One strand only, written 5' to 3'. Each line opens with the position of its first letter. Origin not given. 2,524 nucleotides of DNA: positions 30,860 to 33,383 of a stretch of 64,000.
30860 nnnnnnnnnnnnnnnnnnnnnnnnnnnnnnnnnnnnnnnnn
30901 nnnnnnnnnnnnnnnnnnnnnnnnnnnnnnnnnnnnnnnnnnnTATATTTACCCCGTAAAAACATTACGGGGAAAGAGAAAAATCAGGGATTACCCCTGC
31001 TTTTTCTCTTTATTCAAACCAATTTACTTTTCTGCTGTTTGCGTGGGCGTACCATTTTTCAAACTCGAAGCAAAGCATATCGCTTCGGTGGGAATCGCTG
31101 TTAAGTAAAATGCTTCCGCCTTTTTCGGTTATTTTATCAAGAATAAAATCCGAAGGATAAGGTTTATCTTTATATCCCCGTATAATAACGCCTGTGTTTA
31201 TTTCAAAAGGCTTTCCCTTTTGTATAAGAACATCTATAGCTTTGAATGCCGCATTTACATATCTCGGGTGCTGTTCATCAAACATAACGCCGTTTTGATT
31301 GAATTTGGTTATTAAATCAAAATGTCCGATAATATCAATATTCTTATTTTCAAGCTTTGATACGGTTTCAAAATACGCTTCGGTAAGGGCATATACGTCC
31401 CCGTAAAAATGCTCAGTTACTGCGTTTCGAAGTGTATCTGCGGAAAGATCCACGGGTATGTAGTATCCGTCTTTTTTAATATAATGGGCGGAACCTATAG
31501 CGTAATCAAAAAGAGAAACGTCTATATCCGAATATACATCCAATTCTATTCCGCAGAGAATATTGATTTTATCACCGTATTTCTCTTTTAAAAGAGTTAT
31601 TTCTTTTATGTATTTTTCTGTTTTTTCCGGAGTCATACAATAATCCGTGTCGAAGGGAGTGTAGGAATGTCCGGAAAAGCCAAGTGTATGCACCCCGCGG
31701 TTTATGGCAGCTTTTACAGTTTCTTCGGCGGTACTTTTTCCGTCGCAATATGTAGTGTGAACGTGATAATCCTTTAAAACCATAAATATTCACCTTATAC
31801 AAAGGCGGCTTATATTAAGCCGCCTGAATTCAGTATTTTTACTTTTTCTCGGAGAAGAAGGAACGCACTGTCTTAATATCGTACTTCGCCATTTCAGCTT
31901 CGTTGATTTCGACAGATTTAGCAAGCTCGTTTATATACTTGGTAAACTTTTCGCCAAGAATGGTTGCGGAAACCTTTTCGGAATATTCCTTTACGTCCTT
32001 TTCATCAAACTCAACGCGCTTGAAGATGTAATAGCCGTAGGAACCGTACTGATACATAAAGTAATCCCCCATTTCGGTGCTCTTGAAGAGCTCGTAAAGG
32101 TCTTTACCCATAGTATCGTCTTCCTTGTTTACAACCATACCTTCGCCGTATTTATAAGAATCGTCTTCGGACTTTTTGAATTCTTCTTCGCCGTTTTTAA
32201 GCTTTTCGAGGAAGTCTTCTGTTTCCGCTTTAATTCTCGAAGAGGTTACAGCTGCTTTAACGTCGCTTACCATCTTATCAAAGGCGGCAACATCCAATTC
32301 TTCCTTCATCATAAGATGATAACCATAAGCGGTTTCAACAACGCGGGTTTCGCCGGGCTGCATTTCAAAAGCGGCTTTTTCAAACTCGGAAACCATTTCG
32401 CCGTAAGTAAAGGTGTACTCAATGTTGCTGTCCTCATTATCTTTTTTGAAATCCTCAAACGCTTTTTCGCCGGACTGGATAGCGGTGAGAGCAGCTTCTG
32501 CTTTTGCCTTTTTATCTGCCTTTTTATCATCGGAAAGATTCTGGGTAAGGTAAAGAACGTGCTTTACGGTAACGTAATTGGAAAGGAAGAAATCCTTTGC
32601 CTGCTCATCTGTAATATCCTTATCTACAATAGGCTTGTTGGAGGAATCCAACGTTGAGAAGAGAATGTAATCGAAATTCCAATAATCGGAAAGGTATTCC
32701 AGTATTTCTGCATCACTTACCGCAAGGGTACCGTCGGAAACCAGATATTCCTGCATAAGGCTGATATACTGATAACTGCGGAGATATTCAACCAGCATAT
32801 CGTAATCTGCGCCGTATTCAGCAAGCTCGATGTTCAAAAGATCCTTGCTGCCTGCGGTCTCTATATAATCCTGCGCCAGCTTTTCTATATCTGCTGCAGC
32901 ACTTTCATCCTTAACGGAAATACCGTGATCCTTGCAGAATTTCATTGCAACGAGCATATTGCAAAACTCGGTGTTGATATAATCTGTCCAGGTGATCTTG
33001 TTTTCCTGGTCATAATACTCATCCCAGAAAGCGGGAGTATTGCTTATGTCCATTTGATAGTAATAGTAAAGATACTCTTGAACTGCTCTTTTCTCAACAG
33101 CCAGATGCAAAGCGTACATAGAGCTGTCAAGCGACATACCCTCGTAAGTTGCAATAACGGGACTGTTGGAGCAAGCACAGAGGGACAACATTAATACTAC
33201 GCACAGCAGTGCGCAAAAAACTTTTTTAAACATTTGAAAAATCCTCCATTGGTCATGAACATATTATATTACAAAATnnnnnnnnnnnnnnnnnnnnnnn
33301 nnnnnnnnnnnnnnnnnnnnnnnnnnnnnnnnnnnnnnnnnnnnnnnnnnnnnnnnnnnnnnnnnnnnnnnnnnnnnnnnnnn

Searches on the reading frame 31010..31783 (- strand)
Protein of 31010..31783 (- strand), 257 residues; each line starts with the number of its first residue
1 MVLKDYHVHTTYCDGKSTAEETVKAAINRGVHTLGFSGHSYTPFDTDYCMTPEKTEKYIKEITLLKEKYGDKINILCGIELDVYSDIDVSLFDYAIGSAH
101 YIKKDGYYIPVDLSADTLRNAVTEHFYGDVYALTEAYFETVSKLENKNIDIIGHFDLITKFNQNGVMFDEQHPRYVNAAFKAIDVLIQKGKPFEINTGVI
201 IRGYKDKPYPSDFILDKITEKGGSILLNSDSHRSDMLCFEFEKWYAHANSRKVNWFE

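Call 81: search_protein_families(library=pfam, proteins=[window:31010-31783:-], max_evalue=0.0001)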
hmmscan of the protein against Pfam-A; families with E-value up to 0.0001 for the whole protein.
window:31010-31783:- (257 aa): 1 family
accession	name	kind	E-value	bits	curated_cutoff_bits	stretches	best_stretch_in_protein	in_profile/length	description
PF02811.25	PHP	-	3e-18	67.1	26.4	1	5-197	1-163/164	PHP domain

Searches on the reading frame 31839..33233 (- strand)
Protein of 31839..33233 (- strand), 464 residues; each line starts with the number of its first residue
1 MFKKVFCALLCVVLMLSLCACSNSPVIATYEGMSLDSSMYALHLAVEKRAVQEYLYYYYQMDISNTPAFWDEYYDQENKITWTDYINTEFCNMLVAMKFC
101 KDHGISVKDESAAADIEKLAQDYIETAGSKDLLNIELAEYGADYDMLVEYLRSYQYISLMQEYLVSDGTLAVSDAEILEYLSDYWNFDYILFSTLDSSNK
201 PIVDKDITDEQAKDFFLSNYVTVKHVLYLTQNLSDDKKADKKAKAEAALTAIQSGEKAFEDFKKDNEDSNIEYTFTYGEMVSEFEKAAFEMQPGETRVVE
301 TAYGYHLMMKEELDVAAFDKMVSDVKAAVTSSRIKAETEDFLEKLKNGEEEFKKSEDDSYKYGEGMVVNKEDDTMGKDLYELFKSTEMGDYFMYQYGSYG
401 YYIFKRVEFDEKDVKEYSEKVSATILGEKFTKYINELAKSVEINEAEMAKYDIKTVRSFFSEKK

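Call 81: search_protein_families(library=pfam, proteins=[window:31839-33233:-], max_evalue=0.0001)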
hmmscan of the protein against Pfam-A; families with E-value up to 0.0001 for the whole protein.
window:31839-33233:- (464 aa): 3 families
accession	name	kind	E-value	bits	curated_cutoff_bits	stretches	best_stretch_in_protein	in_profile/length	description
PF00639.27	Rotamase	-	1.2e-11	45.9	21.7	1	225-310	1-95/97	PPIC-type PPIASE domain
PF13145.12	Rotamase_2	-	1.1e-10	42.8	27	1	208-308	2-103/121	PPIC-type PPIASE domain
PF13616.12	Rotamase_3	-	1.2e-08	35.9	22.5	1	219-308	14-110/116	PPIC-type PPIASE domain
